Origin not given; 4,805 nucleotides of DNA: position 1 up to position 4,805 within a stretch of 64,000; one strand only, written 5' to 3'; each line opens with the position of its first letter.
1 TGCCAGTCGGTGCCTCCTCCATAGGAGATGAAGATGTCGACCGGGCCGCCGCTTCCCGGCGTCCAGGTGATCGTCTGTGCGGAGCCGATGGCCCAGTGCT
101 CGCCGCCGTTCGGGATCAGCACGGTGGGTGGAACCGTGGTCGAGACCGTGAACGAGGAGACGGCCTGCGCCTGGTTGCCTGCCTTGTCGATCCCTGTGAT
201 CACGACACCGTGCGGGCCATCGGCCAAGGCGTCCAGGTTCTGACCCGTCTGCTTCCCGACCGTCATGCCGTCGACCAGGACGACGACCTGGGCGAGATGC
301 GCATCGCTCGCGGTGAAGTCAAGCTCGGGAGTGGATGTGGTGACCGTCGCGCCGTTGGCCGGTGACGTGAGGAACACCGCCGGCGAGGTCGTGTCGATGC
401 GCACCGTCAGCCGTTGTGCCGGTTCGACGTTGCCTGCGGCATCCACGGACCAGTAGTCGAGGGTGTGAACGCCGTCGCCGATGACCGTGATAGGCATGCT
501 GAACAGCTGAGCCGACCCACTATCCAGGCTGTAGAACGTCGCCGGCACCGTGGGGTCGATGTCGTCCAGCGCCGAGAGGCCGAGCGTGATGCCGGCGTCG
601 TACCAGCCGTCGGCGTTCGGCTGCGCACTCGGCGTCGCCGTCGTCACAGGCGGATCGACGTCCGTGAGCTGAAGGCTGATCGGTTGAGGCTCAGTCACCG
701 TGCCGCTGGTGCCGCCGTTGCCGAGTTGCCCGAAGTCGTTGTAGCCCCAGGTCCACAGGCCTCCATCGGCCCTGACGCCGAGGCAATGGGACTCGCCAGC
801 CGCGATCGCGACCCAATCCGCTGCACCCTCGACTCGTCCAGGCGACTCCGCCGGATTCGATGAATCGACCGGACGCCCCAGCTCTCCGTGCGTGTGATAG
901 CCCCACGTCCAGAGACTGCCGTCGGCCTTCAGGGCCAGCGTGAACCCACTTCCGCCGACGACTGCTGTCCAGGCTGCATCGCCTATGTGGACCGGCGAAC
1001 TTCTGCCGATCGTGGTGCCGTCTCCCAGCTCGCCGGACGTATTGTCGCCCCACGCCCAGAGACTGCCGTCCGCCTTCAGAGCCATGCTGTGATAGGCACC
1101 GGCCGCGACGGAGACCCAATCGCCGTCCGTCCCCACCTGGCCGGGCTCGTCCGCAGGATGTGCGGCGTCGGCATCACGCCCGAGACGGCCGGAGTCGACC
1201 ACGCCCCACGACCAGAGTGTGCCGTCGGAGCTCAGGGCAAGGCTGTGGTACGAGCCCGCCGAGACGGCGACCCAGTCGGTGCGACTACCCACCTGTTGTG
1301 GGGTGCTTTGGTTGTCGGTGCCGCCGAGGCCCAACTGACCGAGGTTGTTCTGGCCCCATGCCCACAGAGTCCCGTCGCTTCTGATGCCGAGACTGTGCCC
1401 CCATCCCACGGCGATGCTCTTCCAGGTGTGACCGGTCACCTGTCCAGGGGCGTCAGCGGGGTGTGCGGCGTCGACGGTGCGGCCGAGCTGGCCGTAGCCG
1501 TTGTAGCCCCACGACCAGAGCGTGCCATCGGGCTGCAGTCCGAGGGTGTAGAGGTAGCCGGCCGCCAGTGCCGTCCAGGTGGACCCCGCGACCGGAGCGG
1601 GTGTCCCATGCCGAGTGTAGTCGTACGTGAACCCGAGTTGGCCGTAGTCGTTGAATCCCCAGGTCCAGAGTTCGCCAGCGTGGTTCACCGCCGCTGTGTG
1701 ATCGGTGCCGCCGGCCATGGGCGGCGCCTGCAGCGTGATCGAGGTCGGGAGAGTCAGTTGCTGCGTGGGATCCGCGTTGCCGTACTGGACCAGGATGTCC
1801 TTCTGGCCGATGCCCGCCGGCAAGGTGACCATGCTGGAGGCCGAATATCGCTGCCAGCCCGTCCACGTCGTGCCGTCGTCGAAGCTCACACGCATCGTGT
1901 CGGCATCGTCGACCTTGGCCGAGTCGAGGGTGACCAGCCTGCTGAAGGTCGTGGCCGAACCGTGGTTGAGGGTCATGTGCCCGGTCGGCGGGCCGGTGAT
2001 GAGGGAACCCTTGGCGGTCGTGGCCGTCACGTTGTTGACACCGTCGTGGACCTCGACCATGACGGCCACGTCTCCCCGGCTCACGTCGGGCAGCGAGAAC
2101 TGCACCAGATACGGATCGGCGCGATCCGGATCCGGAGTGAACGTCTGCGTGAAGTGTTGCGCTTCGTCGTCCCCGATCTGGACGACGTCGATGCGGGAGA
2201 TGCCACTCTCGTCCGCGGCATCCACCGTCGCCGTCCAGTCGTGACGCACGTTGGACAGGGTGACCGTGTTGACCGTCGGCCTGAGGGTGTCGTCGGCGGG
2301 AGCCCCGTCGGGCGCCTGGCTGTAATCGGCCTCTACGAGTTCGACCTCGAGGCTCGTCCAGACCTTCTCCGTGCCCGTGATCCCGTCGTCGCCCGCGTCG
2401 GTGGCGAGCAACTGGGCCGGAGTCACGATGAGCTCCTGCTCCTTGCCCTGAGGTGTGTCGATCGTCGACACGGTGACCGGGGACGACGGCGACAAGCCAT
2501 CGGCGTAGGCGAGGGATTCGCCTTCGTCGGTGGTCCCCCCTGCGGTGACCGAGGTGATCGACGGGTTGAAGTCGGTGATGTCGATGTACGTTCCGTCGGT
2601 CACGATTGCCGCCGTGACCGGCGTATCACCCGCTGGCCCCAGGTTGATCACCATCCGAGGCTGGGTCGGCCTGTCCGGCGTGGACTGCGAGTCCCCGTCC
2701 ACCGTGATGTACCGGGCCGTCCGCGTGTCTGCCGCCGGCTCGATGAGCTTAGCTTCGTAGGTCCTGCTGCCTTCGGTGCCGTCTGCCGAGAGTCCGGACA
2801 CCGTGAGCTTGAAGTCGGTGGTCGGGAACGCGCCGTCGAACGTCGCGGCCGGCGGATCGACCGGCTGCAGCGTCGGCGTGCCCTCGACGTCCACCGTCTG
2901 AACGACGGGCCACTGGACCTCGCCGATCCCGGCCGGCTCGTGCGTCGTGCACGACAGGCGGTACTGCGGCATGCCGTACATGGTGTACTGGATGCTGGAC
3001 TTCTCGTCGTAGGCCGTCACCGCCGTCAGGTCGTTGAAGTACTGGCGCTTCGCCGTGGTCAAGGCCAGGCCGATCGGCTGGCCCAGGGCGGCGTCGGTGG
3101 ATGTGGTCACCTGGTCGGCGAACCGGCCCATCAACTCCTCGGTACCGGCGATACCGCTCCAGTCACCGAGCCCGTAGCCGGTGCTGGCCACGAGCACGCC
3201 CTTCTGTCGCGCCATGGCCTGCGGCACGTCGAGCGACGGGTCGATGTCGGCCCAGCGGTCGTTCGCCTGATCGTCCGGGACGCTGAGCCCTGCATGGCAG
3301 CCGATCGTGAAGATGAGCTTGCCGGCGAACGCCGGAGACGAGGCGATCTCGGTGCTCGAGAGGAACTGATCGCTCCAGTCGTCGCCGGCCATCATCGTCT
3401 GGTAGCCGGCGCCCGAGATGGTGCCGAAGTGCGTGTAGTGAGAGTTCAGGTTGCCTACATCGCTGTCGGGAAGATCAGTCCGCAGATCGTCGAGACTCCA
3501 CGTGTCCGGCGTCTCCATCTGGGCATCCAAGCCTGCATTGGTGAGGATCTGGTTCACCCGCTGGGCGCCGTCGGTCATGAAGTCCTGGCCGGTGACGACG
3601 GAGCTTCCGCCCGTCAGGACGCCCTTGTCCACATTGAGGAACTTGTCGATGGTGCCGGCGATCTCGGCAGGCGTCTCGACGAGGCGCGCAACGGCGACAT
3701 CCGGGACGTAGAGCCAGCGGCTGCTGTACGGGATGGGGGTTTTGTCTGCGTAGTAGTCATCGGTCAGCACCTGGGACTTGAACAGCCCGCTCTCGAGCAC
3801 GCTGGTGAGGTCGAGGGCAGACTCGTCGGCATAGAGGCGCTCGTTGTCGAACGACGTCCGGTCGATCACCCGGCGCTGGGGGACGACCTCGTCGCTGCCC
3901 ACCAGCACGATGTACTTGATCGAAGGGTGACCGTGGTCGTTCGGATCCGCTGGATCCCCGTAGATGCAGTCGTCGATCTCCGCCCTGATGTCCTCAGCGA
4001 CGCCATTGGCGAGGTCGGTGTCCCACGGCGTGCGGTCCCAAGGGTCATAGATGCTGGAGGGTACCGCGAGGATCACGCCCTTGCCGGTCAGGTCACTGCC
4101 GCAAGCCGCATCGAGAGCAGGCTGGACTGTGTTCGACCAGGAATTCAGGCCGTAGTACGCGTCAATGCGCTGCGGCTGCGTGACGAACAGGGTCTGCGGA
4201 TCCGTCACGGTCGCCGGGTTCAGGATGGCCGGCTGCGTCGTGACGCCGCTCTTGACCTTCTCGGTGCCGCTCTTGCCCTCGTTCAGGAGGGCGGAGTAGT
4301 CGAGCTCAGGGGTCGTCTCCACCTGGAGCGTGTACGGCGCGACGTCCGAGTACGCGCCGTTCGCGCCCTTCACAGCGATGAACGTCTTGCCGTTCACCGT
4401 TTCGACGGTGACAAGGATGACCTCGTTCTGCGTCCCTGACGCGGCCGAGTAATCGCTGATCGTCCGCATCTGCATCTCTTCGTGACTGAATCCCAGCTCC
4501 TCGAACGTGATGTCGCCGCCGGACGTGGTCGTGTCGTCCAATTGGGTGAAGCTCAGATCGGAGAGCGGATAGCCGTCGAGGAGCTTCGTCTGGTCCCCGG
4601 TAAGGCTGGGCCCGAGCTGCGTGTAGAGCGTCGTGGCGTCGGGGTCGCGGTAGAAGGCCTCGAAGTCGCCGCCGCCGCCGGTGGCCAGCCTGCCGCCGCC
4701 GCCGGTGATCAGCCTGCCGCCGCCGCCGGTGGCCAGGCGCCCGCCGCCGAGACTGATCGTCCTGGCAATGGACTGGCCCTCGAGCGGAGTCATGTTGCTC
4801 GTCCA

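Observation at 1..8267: An 8.3-kb gene that the supplied ORF track cannot show: giant secreted multidomain protein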

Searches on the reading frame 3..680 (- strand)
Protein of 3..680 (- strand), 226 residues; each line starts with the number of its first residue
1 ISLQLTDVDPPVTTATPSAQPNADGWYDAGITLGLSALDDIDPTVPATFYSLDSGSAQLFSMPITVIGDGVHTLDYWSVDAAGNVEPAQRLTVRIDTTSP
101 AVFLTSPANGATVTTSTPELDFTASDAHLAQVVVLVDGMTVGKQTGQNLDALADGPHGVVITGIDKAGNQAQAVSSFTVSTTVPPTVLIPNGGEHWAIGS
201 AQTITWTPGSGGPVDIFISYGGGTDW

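Call 10: search_protein_families(library=pfam, proteins=[window:3-680:-], max_evalue=1)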
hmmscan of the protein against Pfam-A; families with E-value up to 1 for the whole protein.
window:3-680:- (226 aa): 7 families
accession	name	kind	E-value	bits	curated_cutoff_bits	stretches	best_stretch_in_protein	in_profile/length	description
PF19077.6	Big_13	-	1.6e-10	41.8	27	2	114-179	25-100/102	Bacterial Ig-like domain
PF17957.7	Big_7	-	1.3e-06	29.4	24.1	1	100-149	1-52/70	Bacterial Ig domain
PF09136.16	Glucodextran_B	-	0.0058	17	27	1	100-176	1-78/83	Glucodextranase, domain B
PF13750.12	Big_3_3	-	0.032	14.3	27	0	148-193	8-54/157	Bacterial Ig-like domain (group 3)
PF02494.22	HYR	-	0.035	14.9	21.7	0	96-179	2-79/81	HYR domain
PF10342.15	Kre9_KNH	-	0.056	14.6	24.6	1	190-219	2-33/94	Kre9/KNH-like N-terminal Ig-like domain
PF11384.13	DUF3188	-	0.26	11.3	24.6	1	48-73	13-38/50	Protein of unknown function (DUF3188)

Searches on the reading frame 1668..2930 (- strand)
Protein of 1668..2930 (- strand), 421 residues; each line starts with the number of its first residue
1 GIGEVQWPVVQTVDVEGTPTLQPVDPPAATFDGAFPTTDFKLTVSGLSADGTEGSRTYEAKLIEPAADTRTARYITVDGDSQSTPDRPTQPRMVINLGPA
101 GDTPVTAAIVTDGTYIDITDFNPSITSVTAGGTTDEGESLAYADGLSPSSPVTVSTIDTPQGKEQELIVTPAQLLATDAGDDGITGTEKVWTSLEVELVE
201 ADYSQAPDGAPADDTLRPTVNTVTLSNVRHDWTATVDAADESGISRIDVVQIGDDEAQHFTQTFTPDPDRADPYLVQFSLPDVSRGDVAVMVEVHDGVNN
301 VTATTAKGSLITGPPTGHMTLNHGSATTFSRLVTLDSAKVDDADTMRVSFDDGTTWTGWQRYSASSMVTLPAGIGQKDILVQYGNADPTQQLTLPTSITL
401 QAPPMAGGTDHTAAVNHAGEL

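Call 10: search_protein_families(library=pfam, proteins=[window:1668-2930:-], max_evalue=1)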
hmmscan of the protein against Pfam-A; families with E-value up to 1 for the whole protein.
window:1668-2930:- (421 aa): 0 families

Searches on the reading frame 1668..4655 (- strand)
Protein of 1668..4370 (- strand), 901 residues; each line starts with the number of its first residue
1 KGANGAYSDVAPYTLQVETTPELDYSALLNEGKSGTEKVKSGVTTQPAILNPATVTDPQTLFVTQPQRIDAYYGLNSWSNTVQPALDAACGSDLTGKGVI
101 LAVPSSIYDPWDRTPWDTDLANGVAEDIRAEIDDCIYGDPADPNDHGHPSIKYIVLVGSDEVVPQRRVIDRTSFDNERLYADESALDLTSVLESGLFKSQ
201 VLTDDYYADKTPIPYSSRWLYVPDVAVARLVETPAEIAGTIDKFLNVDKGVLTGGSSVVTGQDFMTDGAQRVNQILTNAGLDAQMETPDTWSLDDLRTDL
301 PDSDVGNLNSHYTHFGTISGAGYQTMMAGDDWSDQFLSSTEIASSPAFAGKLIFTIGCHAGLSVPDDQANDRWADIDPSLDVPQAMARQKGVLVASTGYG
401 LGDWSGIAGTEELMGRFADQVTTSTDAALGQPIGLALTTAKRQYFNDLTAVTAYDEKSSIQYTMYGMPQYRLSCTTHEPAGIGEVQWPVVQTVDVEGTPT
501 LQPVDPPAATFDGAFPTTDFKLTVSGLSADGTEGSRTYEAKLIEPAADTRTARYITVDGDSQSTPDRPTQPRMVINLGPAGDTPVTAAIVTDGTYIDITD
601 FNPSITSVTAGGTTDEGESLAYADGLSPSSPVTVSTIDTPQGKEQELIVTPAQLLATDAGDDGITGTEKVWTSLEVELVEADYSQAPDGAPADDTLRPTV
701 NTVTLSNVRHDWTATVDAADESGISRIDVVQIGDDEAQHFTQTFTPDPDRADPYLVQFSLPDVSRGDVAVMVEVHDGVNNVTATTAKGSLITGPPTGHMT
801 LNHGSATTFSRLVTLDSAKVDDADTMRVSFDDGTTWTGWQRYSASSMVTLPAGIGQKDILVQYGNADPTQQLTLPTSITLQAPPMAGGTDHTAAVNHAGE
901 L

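Call 18: search_protein_families(library=ncbifam, proteins=[window:1668-4370:-], max_evalue=0.1)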
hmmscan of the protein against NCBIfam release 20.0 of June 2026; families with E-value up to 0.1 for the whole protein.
window:1668-4370:- (901 aa): 0 families

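Call 32: search_protein_representatives(protein=window:1968-4655:-)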
Query: 896 residues. Proteins with E-value up to 0.001 (for the whole library): 2206; up to 1e-10: 1769; up to 1e-30: 742. The best 150 are listed.
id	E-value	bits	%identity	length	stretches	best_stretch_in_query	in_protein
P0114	0.0e+00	1150.0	64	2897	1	1-896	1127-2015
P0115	1.6e-252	856.9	54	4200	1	2-896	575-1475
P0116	3.3e-245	832.8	53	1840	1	2-893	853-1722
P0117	3.2e-215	733.5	51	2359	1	24-887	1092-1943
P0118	7.6e-214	729.0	51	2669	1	23-892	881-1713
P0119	3.5e-213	726.8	53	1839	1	18-834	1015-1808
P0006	6.1e-209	712.8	50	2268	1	22-886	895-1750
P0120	7.9e-209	712.4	52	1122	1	35-887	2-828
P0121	5.3e-201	686.5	52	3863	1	24-895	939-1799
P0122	2.6e-190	651.1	48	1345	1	10-888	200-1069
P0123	1.4e-183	628.8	49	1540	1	25-893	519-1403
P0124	1.4e-153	529.6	52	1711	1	22-573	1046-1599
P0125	1.1e-144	500.2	41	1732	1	25-889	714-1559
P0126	6.8e-140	484.3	42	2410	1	25-884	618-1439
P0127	3.5e-136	472.0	41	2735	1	25-884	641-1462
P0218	7.6e-58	212.8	34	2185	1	153-892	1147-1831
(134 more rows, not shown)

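Call 71: search_protein_families(library=padloc, proteins=[window:1968-4655:-], max_evalue=0.001)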
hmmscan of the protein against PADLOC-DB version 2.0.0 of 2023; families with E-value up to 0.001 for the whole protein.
window:1968-4655:- (896 aa): 0 families

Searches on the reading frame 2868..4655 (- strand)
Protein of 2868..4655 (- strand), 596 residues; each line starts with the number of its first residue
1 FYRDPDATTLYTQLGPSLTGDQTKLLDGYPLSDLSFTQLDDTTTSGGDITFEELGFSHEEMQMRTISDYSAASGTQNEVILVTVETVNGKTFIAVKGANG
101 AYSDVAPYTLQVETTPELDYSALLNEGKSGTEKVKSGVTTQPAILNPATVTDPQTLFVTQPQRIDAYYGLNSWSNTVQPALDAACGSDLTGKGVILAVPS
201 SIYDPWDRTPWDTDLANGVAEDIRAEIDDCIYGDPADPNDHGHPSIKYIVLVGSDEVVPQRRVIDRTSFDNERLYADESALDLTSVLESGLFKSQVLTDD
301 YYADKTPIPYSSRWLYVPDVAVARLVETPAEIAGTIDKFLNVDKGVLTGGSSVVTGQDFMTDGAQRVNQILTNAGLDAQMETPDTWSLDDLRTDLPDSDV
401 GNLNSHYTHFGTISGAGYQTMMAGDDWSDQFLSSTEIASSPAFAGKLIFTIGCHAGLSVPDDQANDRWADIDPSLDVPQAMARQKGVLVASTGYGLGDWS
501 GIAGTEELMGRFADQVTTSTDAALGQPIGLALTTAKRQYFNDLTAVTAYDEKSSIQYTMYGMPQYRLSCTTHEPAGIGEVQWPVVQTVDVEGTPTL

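Call 10: search_protein_families(library=pfam, proteins=[window:2868-4370:-], max_evalue=1)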
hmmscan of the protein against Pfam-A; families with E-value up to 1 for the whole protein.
window:2868-4370:- (501 aa): 1 family
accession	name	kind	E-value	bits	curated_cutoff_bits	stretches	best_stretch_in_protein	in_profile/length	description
PF01364.23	Peptidase_C25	-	1.5e-07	31.5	23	1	150-466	65-368/374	Peptidase family C25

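Call 11: search_solved_structures(query=window:2868-4370:-, max_evalue=10, show_alignments=2)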
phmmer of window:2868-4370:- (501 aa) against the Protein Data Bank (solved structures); distinct sequences matched with E-value up to 10: 2.
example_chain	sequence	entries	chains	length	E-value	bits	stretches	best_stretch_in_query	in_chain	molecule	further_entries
2hnt_C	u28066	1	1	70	0.9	11.1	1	70-125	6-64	GAMMA-THROMBIN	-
6igz_4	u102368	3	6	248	1.2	10.7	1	87-122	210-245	Lhca-b | Chlorophyll a-b binding protein, chloroplastic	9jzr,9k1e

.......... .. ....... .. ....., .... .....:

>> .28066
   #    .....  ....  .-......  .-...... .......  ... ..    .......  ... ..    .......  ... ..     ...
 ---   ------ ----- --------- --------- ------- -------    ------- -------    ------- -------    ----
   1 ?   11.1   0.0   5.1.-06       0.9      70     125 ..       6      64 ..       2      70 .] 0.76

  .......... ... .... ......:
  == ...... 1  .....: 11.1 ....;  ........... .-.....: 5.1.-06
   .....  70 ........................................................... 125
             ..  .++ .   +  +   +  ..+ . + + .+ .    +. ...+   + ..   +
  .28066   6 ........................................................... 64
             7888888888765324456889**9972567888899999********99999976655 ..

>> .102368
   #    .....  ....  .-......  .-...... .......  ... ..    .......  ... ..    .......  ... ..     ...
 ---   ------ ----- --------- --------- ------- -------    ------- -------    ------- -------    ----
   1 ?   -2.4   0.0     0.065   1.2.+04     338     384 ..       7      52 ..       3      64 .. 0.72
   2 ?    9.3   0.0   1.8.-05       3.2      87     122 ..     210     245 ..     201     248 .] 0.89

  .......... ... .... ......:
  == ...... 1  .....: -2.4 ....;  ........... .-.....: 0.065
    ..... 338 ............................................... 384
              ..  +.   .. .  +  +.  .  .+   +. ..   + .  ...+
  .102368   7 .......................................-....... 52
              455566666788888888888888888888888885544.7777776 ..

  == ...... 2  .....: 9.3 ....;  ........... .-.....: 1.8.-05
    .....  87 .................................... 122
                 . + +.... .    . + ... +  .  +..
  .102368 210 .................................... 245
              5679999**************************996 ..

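Call 27: find_homologous_proteins(query=window:2868-4655:-, max_evalue=0.00001)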
Query window:2868-4655:- (596 aa): 11 proteins with E <= 0.00001 among 8000 candidates.
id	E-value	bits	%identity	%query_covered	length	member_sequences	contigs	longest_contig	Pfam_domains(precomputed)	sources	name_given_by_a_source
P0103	5.4e-185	634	54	96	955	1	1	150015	-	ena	-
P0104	5.8e-157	542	54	83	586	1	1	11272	PF01364.25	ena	-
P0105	2.7e-82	295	46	63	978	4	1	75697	PF19077.7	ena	-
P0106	8.3e-76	274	39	77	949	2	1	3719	PF18911.7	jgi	jgi:hypothetical protein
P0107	1.9e-64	236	36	78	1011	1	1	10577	PF22352.3,PF00801.27,PF18911.7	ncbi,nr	ncbi:MAG TPA: PKD domain-containing protein, partial [Dehalococcoidia bacterium]|nr:PKD domain-conta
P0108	1.7e-40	157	33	76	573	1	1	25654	-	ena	-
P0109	5.1e-35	139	32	88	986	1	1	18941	-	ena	-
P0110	1.9e-34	137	33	55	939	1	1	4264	-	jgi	jgi:hypothetical protein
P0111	4.6e-31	126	42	35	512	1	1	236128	-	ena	-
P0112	1.4e-28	118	30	69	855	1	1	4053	PF01364.25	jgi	jgi:hypothetical protein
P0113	6.9e-9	53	31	36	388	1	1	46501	-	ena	-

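Call 58: find_encoding_contigs(protein=P0108, flank=8000, max_places=2)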
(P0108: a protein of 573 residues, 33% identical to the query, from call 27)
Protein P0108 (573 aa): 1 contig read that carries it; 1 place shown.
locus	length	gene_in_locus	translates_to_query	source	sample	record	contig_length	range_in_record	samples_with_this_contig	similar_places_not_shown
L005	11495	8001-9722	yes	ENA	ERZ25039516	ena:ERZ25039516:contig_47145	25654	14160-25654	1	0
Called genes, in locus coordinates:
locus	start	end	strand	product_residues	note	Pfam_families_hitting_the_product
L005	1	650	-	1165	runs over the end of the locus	PF13367:PrsW-protease, PF25872:HTH_77, PF07719:TPR_2 (faint), PF13374:TPR_10 (faint), PF17874:TPR_MalT, PF13424:TPR_12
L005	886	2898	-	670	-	PF17874:TPR_MalT (faint), PF07719:TPR_2 (faint), PF13374:TPR_10 (weak), PF13424:TPR_12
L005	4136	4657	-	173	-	-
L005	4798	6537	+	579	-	-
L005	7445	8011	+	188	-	PF04151:PPC (faint)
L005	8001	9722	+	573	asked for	-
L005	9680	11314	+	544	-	PF13385:Laminin_G_3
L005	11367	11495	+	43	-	?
